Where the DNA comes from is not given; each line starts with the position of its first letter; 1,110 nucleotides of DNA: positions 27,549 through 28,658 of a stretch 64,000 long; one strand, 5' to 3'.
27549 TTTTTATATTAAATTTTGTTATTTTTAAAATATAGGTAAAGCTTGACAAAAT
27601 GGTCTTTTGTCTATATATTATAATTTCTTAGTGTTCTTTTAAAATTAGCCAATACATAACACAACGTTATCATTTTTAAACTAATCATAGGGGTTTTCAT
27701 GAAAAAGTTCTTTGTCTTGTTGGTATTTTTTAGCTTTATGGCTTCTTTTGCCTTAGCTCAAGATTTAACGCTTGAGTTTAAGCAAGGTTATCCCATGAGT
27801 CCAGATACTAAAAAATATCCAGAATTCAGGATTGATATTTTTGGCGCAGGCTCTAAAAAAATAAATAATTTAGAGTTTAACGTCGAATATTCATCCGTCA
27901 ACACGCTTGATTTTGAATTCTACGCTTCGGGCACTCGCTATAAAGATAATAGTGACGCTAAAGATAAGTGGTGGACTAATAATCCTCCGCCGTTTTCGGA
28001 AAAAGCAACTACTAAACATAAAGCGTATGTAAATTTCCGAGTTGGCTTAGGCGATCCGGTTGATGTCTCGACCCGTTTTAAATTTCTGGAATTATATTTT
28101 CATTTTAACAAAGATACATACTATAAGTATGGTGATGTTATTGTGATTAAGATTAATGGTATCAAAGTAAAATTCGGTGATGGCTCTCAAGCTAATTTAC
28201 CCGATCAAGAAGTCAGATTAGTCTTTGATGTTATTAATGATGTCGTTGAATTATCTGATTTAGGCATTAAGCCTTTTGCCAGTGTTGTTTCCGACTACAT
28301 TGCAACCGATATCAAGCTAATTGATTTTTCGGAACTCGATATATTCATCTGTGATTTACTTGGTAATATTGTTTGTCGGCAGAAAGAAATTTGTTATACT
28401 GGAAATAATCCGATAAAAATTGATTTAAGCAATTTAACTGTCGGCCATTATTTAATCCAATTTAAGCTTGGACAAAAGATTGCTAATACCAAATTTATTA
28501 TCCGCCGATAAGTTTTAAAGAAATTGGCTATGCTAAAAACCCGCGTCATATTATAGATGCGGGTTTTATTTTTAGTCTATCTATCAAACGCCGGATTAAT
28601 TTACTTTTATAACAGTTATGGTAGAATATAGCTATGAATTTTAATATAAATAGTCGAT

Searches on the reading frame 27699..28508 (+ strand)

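Call 6: search_protein_families(library=pfam, proteins=[window:27699-28508:+], max_evalue=1)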
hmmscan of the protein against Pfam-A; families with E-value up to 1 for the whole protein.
window:27699-28508:+ (270 aa): 2 families
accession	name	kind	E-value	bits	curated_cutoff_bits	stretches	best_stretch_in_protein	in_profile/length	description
PF18962.6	Por_Secre_tail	-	1.5e-06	28.8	27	1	209-268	18-75/75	Secretion system C-terminal sorting domain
PF11589.14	DUF3244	-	0.089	13.2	25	1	209-259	38-87/96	Domain of unknown function (DUF3244)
